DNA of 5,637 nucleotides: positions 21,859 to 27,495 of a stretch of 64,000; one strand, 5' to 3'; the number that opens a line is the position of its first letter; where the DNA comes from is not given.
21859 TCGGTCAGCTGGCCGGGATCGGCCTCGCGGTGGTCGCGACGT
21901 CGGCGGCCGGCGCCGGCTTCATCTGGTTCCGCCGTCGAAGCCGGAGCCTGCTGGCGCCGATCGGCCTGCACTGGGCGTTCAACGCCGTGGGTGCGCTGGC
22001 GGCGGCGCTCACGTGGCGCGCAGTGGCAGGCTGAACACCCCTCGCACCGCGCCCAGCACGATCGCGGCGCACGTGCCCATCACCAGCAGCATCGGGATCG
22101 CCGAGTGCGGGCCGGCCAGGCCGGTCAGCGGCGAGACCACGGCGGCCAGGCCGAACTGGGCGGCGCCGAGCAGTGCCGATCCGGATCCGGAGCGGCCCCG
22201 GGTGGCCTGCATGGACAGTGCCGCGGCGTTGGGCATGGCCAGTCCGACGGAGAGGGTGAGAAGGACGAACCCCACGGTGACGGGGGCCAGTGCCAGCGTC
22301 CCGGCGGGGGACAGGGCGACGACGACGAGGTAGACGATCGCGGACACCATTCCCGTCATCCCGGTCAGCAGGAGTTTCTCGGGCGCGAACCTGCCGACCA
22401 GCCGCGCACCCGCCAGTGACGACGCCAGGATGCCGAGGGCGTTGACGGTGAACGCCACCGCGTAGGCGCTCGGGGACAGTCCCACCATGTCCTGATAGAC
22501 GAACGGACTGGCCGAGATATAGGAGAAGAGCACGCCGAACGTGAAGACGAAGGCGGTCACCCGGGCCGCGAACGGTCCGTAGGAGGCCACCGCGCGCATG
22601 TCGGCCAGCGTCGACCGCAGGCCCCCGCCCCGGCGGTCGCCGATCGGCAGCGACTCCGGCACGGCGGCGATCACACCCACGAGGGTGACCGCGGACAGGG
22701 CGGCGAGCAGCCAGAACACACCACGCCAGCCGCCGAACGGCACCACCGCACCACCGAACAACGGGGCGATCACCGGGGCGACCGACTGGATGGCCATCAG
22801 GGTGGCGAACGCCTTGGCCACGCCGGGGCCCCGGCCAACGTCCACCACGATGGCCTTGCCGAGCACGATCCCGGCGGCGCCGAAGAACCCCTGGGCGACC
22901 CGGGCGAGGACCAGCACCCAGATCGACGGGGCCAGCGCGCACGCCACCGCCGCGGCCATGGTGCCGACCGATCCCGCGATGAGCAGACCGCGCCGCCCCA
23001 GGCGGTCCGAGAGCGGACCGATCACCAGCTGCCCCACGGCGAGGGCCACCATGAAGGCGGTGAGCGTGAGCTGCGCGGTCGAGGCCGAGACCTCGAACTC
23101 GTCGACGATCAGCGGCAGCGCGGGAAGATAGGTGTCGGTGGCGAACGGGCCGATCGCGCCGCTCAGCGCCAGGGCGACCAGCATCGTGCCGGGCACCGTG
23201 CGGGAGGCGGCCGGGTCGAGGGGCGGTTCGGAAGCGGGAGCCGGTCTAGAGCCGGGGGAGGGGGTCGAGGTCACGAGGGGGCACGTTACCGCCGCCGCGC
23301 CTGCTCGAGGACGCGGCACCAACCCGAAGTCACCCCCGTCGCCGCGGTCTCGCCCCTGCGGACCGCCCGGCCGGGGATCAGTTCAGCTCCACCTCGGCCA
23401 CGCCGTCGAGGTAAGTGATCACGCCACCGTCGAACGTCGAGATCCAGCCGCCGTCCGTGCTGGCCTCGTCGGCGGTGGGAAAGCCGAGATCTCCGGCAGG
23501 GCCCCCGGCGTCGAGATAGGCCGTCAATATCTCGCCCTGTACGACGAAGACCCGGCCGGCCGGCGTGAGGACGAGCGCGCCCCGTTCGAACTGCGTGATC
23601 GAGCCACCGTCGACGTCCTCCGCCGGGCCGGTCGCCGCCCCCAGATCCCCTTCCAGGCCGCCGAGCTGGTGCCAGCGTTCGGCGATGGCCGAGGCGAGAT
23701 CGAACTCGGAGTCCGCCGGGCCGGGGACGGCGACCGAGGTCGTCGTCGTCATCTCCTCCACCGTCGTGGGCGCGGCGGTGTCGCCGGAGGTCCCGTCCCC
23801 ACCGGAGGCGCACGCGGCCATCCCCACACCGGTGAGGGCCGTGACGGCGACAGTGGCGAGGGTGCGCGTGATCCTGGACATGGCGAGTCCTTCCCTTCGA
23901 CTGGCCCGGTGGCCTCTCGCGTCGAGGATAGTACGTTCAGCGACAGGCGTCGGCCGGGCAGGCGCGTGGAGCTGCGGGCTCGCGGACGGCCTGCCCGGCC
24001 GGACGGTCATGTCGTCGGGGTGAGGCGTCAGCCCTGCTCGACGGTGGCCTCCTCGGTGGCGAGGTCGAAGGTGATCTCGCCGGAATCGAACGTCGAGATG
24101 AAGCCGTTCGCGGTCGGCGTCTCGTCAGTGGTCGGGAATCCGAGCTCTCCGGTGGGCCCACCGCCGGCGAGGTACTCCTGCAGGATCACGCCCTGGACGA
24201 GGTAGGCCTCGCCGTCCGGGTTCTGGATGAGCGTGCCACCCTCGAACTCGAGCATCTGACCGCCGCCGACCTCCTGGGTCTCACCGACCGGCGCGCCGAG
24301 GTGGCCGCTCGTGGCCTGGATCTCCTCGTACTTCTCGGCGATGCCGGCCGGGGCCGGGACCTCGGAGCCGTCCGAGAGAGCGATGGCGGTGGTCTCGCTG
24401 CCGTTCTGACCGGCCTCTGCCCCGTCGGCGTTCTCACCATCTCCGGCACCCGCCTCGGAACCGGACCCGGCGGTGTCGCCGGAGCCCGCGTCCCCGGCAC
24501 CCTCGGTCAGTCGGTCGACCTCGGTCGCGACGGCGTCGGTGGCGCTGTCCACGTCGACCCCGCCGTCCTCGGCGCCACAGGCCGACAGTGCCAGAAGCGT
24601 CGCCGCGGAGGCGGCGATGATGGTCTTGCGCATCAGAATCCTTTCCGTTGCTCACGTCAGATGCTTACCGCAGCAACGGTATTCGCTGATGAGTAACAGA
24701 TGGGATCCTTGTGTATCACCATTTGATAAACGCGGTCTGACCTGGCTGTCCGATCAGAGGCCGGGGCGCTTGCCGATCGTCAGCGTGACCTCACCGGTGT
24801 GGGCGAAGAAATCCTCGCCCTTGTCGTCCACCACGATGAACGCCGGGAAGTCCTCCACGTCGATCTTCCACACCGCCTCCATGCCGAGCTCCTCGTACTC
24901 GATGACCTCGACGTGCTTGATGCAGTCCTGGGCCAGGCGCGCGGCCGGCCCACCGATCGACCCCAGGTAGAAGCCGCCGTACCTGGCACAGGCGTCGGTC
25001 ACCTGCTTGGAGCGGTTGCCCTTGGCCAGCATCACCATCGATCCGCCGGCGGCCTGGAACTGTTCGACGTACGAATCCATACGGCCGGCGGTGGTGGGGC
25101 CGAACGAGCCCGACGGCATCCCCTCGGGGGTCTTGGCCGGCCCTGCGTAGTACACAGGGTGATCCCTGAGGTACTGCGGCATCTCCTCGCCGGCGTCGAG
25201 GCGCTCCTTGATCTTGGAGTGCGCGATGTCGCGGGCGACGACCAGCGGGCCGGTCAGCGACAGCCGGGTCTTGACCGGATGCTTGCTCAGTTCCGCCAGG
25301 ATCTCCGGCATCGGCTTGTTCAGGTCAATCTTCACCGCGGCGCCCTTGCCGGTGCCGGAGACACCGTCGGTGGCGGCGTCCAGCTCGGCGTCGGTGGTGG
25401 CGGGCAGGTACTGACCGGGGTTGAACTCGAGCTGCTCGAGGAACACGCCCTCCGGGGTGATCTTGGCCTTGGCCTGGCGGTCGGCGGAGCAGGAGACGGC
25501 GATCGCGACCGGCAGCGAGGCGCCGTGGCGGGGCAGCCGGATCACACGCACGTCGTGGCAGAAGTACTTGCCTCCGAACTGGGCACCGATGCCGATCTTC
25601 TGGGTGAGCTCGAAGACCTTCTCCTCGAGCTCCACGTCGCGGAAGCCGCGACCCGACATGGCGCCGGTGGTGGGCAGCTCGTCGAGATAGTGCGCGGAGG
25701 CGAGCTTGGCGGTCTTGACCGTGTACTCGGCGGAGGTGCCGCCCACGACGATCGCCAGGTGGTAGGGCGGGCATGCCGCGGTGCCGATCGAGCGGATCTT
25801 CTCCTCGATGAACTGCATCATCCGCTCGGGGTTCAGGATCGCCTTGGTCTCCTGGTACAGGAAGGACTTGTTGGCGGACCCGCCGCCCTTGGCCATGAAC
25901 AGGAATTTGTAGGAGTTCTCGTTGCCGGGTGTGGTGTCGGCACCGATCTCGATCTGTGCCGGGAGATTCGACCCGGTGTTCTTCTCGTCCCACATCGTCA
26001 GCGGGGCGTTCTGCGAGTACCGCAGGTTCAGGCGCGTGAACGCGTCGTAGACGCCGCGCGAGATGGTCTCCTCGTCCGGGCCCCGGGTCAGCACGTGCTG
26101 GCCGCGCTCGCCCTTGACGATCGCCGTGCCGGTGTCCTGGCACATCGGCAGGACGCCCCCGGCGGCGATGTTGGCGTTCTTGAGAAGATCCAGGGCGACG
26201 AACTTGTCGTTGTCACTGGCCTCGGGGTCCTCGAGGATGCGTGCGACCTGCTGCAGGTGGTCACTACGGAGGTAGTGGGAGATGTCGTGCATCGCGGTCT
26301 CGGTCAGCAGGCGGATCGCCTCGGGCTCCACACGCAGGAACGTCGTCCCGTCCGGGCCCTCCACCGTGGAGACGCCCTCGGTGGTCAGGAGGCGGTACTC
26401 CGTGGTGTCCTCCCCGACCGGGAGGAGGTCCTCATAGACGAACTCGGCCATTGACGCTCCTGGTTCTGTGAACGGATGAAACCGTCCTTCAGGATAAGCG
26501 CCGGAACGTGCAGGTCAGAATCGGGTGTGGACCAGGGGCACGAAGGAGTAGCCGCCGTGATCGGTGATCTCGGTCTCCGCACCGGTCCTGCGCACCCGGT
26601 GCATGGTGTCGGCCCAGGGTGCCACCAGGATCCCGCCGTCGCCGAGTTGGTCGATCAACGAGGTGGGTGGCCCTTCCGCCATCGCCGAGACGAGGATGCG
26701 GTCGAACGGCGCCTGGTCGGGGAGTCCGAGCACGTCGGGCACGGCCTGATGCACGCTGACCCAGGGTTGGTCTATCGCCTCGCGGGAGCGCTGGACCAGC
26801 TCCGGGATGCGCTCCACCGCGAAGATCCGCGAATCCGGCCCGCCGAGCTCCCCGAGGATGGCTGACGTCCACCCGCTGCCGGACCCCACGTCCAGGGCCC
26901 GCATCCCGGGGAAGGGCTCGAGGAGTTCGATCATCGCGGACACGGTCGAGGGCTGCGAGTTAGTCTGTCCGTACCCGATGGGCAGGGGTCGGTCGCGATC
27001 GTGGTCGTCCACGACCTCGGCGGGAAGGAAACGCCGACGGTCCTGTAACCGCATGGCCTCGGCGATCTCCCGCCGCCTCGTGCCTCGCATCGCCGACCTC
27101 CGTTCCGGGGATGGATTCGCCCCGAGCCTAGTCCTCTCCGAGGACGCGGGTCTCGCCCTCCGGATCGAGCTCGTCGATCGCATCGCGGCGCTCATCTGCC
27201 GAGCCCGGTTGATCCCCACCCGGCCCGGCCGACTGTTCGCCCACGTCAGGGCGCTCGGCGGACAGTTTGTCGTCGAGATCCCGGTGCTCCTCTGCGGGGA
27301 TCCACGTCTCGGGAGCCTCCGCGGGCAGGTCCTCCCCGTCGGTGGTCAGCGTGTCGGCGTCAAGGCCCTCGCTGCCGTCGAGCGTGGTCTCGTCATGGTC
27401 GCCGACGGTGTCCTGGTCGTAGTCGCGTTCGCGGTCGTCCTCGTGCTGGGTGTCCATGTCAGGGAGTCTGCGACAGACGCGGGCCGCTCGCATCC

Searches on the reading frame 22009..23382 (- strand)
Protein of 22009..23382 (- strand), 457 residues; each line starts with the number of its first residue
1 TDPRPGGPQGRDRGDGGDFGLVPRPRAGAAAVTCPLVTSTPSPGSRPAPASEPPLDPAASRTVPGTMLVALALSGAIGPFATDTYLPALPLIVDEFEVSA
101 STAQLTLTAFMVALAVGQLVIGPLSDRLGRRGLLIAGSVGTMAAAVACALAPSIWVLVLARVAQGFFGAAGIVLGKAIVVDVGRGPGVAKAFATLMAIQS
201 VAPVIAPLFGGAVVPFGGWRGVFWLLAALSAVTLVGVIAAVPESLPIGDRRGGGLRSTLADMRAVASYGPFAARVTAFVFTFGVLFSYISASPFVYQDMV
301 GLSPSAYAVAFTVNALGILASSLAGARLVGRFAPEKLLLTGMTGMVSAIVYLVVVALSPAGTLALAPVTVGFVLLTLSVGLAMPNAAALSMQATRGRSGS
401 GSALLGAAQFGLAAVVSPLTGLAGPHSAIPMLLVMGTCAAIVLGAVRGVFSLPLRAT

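Call 88: search_protein_families(library=pfam, proteins=[window:22009-23382:-], max_evalue=0.00001)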
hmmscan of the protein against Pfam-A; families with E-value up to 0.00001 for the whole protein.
window:22009-23382:- (457 aa): 2 families
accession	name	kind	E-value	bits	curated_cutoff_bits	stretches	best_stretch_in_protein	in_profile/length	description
PF07690.21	MFS_1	-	1.4e-43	149.6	33.4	1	71-418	1-347/347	Major Facilitator Superfamily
PF00083.30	Sugar_tr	-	1.8e-07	30.8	22.3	1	99-171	44-119/452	Sugar (and other) transporter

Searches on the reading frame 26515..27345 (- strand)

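Call 88: search_protein_families(library=pfam, proteins=[window:26515-27345:-], max_evalue=0.00001)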
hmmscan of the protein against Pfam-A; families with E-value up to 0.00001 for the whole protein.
window:26515-27345:- (276 aa): 1 family
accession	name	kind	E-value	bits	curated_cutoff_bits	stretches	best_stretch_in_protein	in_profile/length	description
PF01135.25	PCMT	-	1.1e-39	136.8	20.3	1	89-273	16-207/210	Protein-L-isoaspartate(D-aspartate) O-methyltransferase (PCMT)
